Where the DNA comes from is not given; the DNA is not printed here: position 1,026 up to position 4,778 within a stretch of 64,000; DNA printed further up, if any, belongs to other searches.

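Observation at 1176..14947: Four-module NRPS assembly line in an advanced state of decay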

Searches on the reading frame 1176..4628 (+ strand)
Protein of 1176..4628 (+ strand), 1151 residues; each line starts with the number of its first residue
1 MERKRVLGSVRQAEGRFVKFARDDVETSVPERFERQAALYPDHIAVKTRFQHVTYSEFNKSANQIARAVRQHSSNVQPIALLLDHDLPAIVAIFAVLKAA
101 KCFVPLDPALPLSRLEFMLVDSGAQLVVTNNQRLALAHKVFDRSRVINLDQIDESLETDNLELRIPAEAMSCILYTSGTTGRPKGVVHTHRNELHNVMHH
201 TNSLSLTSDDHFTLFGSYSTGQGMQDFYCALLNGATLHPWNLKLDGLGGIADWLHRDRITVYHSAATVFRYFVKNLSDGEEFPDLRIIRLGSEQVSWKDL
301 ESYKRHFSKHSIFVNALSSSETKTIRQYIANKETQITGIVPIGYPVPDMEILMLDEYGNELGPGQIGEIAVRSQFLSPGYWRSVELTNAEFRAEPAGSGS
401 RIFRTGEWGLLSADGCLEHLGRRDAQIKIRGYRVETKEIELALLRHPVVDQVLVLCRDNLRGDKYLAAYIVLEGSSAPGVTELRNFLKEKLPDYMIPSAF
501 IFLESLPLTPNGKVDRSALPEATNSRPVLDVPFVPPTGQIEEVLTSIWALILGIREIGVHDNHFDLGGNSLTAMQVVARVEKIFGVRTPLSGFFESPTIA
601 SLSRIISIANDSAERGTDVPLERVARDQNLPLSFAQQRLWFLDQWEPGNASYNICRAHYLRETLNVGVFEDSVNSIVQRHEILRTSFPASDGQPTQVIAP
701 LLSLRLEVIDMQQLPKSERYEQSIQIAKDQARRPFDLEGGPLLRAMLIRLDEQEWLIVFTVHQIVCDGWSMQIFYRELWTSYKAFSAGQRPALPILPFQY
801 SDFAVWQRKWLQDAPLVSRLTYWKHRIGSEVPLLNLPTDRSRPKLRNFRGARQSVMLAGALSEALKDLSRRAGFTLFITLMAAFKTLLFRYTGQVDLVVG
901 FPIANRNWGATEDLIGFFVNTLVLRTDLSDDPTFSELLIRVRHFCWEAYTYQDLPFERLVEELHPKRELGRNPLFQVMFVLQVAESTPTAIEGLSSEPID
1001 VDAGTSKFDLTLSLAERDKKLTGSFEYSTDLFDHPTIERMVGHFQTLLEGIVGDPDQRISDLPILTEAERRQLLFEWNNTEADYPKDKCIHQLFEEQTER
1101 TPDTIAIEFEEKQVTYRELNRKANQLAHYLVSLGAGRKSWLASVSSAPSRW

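Call 6: find_homologous_proteins(query=window:1176-4628:+)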
Query window:1176-4628:+ (1151 aa): 5387 proteins with E <= 0.001 among 8000 candidates; the best 120 are listed.
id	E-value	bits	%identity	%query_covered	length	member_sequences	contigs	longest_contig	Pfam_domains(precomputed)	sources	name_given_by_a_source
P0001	0.0e+0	2694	97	99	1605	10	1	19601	PF00668.26,PF00550.32,PF00501.35,PF13193.13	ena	-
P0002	0.0e+0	1999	61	98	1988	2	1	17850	PF00668.26,PF00550.32,PF00501.35,PF13193.13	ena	-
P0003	0.0e+0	1959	64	98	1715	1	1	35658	PF00668.26,PF00550.32,PF00501.35,PF13193.13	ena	-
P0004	0.0e+0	1878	66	99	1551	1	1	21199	PF00668.26,PF00550.32,PF00501.35,PF13193.13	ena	-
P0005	0.0e+0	1617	62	98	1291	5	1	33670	PF00668.26,PF00550.32,PF00501.35,PF13193.13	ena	-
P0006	0.0e+0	1588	60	97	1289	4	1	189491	PF00668.26,PF00550.32,PF00501.35,PF13193.13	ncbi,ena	-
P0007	0.0e+0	1575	65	92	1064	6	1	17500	PF00668.26,PF00550.32,PF00501.35,PF13193.13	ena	-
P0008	0.0e+0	1543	39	96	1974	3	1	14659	PF00668.26,PF00550.32,PF00501.35,PF13193.13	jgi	-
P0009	0.0e+0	1527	48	99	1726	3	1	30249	PF00668.26,PF00550.32,PF00501.35,PF13193.13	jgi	jgi:amino acid adenylation domain-containing protein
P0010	0.0e+0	1526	43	97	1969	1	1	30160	PF00668.26,PF00550.32,PF00501.35,PF13193.13,PF00975.27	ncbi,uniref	ncbi:amino acid adenylation domain-containing protein [Dapis sp. BLCC M229]|uniref:amino acid adenyl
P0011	0.0e+0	1526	45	98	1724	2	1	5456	PF00668.26,PF00550.32,PF00501.35,PF13193.13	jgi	jgi:amino acid adenylation domain-containing protein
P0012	0.0e+0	1521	45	98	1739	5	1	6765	PF00668.26,PF00550.32,PF00501.35,PF13193.13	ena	-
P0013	0.0e+0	1513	50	98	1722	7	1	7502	PF00668.26,PF00550.32,PF00501.35,PF13193.13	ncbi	-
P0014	0.0e+0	1509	50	97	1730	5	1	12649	PF00668.26,PF00550.32,PF00501.35,PF13193.13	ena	-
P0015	0.0e+0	1506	50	98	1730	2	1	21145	PF00668.26,PF00550.32,PF00501.35,PF13193.13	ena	-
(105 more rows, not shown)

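Call 7: find_encoding_contigs(protein=P0001, flank=10000, max_places=10)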
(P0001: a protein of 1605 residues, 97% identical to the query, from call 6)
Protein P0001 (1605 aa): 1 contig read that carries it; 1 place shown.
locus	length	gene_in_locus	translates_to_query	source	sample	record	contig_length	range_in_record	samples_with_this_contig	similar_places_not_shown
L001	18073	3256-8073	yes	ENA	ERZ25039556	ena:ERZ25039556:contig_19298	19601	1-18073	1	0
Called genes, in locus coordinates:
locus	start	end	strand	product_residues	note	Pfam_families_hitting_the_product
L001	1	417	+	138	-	?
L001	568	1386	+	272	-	PF13191:AAA_16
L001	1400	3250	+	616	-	PF00515:TPR_1 (faint), PF07719:TPR_2 (faint), PF13428:TPR_14 (faint), PF13181:TPR_8 (faint), PF07721:TPR_4 (faint), PF17874:TPR_MalT, PF13424:TPR_12 (weak)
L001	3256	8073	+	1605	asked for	PF00501:AMP-binding, PF13193:AMP-binding_C, PF00550:PP-binding, PF00668:Condensation, PF00501:AMP-binding, PF13193:AMP-binding_C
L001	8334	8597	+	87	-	PF00668:Condensation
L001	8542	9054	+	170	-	-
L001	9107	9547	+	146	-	-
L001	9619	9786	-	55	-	-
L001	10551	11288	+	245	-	PF00501:AMP-binding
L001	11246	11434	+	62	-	-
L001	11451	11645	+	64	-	PF00550:PP-binding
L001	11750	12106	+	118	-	PF00668:Condensation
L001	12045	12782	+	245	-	PF00668:Condensation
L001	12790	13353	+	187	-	PF00668:Condensation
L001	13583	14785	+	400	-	PF00501:AMP-binding, PF13193:AMP-binding_C (weak)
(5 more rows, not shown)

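Call 8: find_encoding_contigs(protein=window:1176-4628:+, flank=10000, max_places=10)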
Protein window:1176-4628:+ (1151 aa): no gene with exactly this product is on record in the collection.
